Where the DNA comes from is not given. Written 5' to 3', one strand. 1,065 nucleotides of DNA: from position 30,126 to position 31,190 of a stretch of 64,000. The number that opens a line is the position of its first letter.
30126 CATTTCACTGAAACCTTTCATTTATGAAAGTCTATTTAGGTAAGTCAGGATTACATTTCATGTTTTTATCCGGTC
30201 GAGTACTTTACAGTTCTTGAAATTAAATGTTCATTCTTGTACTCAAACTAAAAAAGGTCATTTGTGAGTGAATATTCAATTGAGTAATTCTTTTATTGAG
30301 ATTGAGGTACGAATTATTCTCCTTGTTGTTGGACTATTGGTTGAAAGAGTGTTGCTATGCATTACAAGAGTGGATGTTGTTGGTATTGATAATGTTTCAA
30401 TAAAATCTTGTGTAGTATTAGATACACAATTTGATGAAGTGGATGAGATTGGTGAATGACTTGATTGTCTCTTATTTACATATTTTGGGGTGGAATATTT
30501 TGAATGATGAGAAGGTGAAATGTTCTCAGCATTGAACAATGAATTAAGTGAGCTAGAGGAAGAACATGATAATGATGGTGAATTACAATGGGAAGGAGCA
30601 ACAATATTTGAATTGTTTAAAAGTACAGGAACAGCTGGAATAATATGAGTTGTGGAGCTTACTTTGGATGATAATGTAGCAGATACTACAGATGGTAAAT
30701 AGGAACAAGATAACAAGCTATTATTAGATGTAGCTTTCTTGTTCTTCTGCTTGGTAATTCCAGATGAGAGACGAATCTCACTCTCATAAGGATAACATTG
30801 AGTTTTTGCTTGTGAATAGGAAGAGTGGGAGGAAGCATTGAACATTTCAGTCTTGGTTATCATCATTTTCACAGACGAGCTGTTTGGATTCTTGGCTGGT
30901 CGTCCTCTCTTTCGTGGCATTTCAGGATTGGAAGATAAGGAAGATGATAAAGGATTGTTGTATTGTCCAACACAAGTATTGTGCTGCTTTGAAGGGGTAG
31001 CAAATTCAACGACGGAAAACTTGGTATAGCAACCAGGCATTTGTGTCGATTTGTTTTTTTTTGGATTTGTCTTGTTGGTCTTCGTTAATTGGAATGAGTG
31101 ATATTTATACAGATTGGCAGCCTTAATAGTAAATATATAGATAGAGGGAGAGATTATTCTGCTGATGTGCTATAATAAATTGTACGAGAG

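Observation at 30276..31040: Fifth family member dispersed 16 kb away on the opposite strand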

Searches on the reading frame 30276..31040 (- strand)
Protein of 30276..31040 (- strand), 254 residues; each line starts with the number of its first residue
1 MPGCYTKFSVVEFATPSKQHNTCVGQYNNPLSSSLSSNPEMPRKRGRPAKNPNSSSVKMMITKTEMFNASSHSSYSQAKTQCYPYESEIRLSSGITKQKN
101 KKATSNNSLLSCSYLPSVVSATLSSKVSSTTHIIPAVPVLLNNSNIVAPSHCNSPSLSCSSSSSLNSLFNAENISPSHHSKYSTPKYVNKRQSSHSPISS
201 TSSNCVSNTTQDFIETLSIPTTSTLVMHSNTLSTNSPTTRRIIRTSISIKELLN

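Call 6: search_protein_families(library=pfam, proteins=[window:30276-31040:-], max_evalue=1)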
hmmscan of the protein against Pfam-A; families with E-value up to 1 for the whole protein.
window:30276-31040:- (254 aa): 1 family
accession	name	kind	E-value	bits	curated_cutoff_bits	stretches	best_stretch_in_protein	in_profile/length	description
PF02178.24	AT_hook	-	0.035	14.4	17.4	1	42-53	1-12/13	AT hook motif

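Call 7: find_homologous_proteins(query=window:30276-31040:-, max_evalue=0.01)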
Query window:30276-31040:- (254 aa): 1 proteins with E <= 0.01 among 1247 candidates.
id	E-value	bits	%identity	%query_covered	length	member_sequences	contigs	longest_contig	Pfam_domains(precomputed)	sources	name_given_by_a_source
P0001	1.9e-151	520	100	100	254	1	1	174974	-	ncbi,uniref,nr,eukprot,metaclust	ncbi:hypothetical protein NAEGRDRAFT_82132 [Naegleria gruberi]|uniref:Uncharacterized protein n=1 Ta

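Call 9: find_encoding_contigs(protein=P0001, flank=10000, max_places=3)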
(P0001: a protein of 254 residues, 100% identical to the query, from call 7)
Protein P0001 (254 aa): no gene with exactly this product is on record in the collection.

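Call 11: find_homologous_proteins(query=A1, max_evalue=1)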
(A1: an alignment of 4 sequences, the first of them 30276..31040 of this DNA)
Query A1 (4 sequences) (254 aa, profile of the alignment): 7 proteins with E <= 1 among 7955 candidates.
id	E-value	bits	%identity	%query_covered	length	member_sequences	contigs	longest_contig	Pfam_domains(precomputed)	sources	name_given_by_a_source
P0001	3.6e-94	333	100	100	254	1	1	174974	-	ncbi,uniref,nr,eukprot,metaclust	ncbi:hypothetical protein NAEGRDRAFT_82132 [Naegleria gruberi]|uniref:Uncharacterized protein n=1 Ta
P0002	1.2e-84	302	80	6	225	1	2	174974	-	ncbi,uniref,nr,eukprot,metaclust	ncbi:predicted protein [Naegleria gruberi]|uniref:Predicted protein n=1 Tax=Naegleria gruberi TaxID=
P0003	5.3e-64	235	32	49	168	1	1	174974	-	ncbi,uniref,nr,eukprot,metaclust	ncbi:predicted protein [Naegleria gruberi]|uniref:Predicted protein n=1 Tax=Naegleria gruberi TaxID=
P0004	6.8e-27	113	87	6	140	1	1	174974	-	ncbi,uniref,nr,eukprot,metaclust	ncbi:predicted protein [Naegleria gruberi]|uniref:Predicted protein n=1 Tax=Naegleria gruberi TaxID=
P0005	7.6e-6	44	61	13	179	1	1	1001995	-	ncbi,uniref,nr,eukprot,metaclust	ncbi:predicted protein [Naegleria gruberi]|uniref:Predicted protein n=1 Tax=Naegleria gruberi TaxID=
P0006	9.9e-6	44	31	60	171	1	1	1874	-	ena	-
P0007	2.5e-4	39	38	24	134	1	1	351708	-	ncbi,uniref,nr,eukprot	ncbi:predicted protein [Naegleria gruberi]|uniref:Predicted protein n=1 Tax=Naegleria gruberi TaxID=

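Call 22: find_encoding_contigs(protein=P0006, flank=5000, max_places=4)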
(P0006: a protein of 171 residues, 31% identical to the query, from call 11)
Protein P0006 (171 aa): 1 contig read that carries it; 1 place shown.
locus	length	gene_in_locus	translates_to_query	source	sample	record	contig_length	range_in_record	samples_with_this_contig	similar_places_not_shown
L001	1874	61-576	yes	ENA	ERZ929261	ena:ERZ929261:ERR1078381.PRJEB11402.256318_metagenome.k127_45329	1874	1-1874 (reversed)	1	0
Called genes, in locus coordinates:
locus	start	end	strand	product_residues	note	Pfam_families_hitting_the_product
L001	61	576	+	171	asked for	-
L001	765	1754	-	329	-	PF00069:Pkinase, PF07714:PK_Tyr_Ser-Thr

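Call 24: find_related_loci(query=A2, collection=metagenome_contigs, flank=5000)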
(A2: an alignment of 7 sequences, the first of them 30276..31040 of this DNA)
Query A2 (254 aa) in metagenome_contigs; peptide patterns used: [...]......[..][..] (x = any residue, [..] = any of these).
141 stretches matched a pattern, but none encodes a relative of the query by tblastn (E <= 1e-3).

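Call 25: predict_structure(alignment_id=A2)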
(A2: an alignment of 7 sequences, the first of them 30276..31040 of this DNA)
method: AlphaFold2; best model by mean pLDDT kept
length: 254 residues; sequences in the alignment: 7
mean_pLDDT: 50.3   pTM: 0.18
mean pLDDT of the five models: 50.3, 49.5, 48.0, 43.8, 42.0
residues with pLDDT >= 90: 0; 70-90: 18; 50-70: 75; < 50: 161
segments of 3 or more residues with pLDDT < 50: 1-3, 22-29, 32-38, 73-79, 81-83, 85-115, 117-127, 129-133, 146-148, 150-154, 156-172, 174-180, 186-188, 192-196, 198-220, 222-235
pLDDT, mean of each block of 10 residues (from residue 1): 56 67 48 48 67 58 56 49 49 46 41 43 45 52 48 42 45 46 48 44 44 41 44 52 74 73
secondary structure, 60 per line:
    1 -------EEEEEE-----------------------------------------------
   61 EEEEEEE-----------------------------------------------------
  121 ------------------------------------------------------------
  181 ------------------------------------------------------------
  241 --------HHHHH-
elements in order: E8-13 E61-67 H249-253

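Call 26: search_protein_representatives(alignment_id=A2)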
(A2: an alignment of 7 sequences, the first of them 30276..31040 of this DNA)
Query: 7 sequences, 171 profile positions. Proteins with E-value up to 0.001 (for the whole library): 16; up to 1e-10: 8; up to 1e-30: 4. The best 16 are listed.
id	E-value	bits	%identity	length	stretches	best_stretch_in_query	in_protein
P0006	1.0e-60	221.0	-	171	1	1-171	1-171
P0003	2.6e-40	154.6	-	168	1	23-171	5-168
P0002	3.7e-39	150.9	-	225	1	2-171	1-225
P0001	9.1e-37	143.1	-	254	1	2-171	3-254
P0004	3.5e-27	111.9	-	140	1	2-171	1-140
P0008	6.7e-23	98.0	-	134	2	1-121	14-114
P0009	3.4e-13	66.3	-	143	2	3-105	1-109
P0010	2.8e-12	63.4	-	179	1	3-171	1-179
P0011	3.8e-09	53.2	-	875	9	22-59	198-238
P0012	2.6e-08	50.5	-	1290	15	22-48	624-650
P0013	3.7e-06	43.5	-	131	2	6-81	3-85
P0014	7.2e-06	42.5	-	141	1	2-171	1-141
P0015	2.2e-05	41.0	-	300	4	18-43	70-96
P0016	3.7e-04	37.0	-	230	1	3-171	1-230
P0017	7.3e-04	36.0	-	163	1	5-171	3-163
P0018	9.6e-04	35.6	-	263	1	3-171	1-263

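Call 28: list_cluster_members(proteins=[P0008, P0009, P0010, P0013, P0014, P0016, P0017, P0018])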
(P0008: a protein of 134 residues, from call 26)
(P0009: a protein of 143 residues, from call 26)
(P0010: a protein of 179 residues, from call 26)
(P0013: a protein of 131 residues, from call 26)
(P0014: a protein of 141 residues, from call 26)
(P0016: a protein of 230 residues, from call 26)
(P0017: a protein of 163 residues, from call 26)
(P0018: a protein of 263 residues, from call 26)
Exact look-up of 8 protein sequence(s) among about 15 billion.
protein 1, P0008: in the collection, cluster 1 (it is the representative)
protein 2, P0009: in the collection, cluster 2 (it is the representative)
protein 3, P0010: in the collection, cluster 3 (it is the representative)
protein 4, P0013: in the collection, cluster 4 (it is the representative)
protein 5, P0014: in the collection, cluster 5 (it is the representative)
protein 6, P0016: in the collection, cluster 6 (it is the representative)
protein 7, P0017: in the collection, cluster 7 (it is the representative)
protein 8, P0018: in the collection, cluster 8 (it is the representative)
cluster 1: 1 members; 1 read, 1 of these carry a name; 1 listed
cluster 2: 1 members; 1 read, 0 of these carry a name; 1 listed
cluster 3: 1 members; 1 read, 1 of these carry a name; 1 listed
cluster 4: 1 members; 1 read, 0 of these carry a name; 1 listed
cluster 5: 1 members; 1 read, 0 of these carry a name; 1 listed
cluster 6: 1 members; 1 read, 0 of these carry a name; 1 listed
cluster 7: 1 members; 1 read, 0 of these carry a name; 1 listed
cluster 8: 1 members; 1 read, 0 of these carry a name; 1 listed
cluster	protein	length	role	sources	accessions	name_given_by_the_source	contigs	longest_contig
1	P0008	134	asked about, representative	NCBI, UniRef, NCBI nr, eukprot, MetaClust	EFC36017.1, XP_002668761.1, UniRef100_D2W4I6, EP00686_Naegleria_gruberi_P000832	predicted protein [Naegleria gruberi] | Predicted protein n=1 Tax=Naegleria gruberi TaxID=5762 RepID=D2W4I6_NAEGR | uncharacterized protein NAEGRDRAFT_76321 [Naegleria gruberi]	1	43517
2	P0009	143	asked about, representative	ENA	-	-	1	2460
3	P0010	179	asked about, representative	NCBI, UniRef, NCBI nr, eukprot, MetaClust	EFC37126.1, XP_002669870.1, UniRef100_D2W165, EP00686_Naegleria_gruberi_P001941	predicted protein [Naegleria gruberi] | Predicted protein n=1 Tax=Naegleria gruberi TaxID=5762 RepID=D2W165_NAEGR | uncharacterized protein NAEGRDRAFT_75105 [Naegleria gruberi]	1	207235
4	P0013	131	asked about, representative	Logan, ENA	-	-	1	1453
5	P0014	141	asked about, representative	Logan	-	-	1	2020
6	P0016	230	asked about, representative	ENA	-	-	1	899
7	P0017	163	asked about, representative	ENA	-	-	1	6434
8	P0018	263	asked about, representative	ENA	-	-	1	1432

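Call 29: find_encoding_contigs(protein=P0017, flank=6000, max_places=3)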
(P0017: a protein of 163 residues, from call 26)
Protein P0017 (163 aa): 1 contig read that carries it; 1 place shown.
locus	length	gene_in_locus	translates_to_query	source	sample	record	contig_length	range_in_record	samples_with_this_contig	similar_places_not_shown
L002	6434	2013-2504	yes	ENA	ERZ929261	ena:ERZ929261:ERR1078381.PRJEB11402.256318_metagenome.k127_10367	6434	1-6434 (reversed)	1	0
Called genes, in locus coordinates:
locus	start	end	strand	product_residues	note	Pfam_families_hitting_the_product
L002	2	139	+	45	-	?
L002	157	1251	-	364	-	-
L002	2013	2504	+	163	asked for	-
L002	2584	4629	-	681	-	PF00644:PARP (weak), PF01753:zf-MYND, PF24324:MYND_ZMYND11_ZMYD8 (weak)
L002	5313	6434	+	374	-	?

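Call 33: find_encoding_contigs(protein=P0009, flank=3000, max_places=3)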
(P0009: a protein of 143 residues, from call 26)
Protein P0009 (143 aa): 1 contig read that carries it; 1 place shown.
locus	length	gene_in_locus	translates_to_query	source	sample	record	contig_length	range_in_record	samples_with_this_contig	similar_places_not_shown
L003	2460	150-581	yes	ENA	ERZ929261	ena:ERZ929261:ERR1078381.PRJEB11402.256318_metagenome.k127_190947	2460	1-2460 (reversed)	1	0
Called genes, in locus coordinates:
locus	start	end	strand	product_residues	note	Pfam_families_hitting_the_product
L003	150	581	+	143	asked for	-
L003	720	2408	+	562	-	-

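Call 34: find_encoding_contigs(protein=P0018, flank=3000, max_places=3)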
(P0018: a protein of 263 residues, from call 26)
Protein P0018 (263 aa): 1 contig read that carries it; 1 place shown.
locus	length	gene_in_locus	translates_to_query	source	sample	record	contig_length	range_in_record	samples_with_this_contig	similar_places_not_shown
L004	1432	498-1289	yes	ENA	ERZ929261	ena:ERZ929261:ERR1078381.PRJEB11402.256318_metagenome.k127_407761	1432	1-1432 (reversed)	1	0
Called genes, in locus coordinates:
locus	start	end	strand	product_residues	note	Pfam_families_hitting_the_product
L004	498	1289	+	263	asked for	-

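Call 35: find_encoding_contigs(protein=P0013, flank=3000, max_places=3)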
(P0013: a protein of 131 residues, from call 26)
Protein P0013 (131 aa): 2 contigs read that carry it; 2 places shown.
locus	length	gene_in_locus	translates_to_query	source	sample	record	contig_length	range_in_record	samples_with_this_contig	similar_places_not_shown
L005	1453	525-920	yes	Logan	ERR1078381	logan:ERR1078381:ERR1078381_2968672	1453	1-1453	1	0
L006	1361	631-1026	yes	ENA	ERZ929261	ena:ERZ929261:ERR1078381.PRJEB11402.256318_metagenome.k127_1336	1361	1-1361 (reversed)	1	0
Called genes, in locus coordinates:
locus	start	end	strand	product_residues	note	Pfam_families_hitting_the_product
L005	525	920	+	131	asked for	-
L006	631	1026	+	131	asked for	-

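Call 36: find_encoding_contigs(protein=P0014, flank=3000, max_places=3)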
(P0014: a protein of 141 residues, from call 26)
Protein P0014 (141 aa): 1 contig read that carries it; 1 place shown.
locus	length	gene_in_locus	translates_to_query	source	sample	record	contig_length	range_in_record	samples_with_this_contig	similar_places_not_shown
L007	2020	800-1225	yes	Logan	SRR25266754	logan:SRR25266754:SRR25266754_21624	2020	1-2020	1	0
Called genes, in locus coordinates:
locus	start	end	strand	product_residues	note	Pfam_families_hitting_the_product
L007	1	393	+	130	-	?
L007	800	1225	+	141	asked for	-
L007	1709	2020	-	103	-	?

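Call 45: find_homologous_proteins(query=A3, max_evalue=0.1)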
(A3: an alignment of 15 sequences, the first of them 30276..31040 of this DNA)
Query A3 (15 sequences) (254 aa, profile of the alignment): 9 proteins with E <= 0.1 among 6529 candidates.
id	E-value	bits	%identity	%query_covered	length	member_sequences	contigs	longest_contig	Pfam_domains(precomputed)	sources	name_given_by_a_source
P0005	1.2e-36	145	61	13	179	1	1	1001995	-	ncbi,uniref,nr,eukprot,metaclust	ncbi:predicted protein [Naegleria gruberi]|uniref:Predicted protein n=1 Tax=Naegleria gruberi TaxID=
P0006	2.2e-35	141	31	60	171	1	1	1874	-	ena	-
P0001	9.9e-32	129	100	100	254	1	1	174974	-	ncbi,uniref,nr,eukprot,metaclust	ncbi:hypothetical protein NAEGRDRAFT_82132 [Naegleria gruberi]|uniref:Uncharacterized protein n=1 Ta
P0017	2.4e-30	124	42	20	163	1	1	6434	-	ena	-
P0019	3.4e-29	121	38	26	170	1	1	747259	-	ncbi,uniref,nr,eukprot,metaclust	ncbi:predicted protein [Naegleria gruberi]|uniref:Predicted protein n=1 Tax=Naegleria gruberi TaxID=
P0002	5.3e-26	110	80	6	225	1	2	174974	-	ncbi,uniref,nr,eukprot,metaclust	ncbi:predicted protein [Naegleria gruberi]|uniref:Predicted protein n=1 Tax=Naegleria gruberi TaxID=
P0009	2.1e-24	105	41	26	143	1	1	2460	-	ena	-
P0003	6.2e-22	97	32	49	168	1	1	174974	-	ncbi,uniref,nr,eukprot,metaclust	ncbi:predicted protein [Naegleria gruberi]|uniref:Predicted protein n=1 Tax=Naegleria gruberi TaxID=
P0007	2.6e-21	95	38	24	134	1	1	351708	-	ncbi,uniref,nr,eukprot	ncbi:predicted protein [Naegleria gruberi]|uniref:Predicted protein n=1 Tax=Naegleria gruberi TaxID=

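Call 49: search_solved_structures(query=A4, max_evalue=10)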
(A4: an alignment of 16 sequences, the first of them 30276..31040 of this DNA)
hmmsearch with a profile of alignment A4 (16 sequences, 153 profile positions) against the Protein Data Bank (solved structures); distinct sequences matched with E-value up to 10: 2.
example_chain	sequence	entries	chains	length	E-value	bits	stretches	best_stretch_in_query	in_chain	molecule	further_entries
4gur_B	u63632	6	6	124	0.48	14.4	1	25-49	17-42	Putative oxidoreductase GLYR1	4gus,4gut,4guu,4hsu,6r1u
8xzv_E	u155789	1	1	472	3.5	11.6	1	11-46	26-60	Fructokinase-like 1, chloroplastic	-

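Call 50: search_protein_families(library=pfam, alignment_id=A4, max_evalue=1)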
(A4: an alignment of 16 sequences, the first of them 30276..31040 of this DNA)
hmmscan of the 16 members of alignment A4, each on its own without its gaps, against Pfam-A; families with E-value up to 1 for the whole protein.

A. member 1, window:30276-31040:- (254 aa): 1 family
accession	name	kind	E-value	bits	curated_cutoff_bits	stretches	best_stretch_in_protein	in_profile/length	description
PF02178.24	AT_hook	-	0.035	14.4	17.4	1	42-53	1-12/13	AT hook motif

B. families by the number of members that match (of 16 scanned): 6 families
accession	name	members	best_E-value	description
PF02178.24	AT_hook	5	0.01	AT hook motif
PF11208.13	DUF2992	2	0.055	Protein of unknown function (DUF2992)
PF15927.10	Casc1_N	1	0.0026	Cancer susceptibility candidate 1 N-terminus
PF10600.14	PDZ_assoc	1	0.23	PDZ-associated domain of NMDA receptors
PF19055.6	ABC2_membrane_7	1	0.34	ABC-2 type transporter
PF14138.11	COX16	1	0.44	Cytochrome c oxidase assembly protein COX16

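Call 53: predict_structure(alignment_id=A4)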
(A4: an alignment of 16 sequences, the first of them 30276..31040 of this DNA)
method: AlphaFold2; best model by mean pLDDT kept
length: 254 residues; sequences in the alignment: 16
mean_pLDDT: 53.0   pTM: 0.24
mean pLDDT of the five models: 53.0, 51.2, 49.8, 45.9, 45.4
residues with pLDDT >= 90: 0; 70-90: 28; 50-70: 115; < 50: 111
segments of 3 or more residues with pLDDT < 50: 76-78, 111-113, 120-125, 127-133, 152-173, 175-177, 196-206, 208-233
pLDDT, mean of each block of 10 residues (from residue 1): 60 70 55 53 67 60 69 51 50 53 52 46 43 47 52 45 42 48 55 47 42 40 42 51 75 78
secondary structure, 60 per line:
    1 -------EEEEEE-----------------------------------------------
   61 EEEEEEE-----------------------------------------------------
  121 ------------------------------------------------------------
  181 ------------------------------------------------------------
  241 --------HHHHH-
elements in order: E8-13 E61-67 H249-253
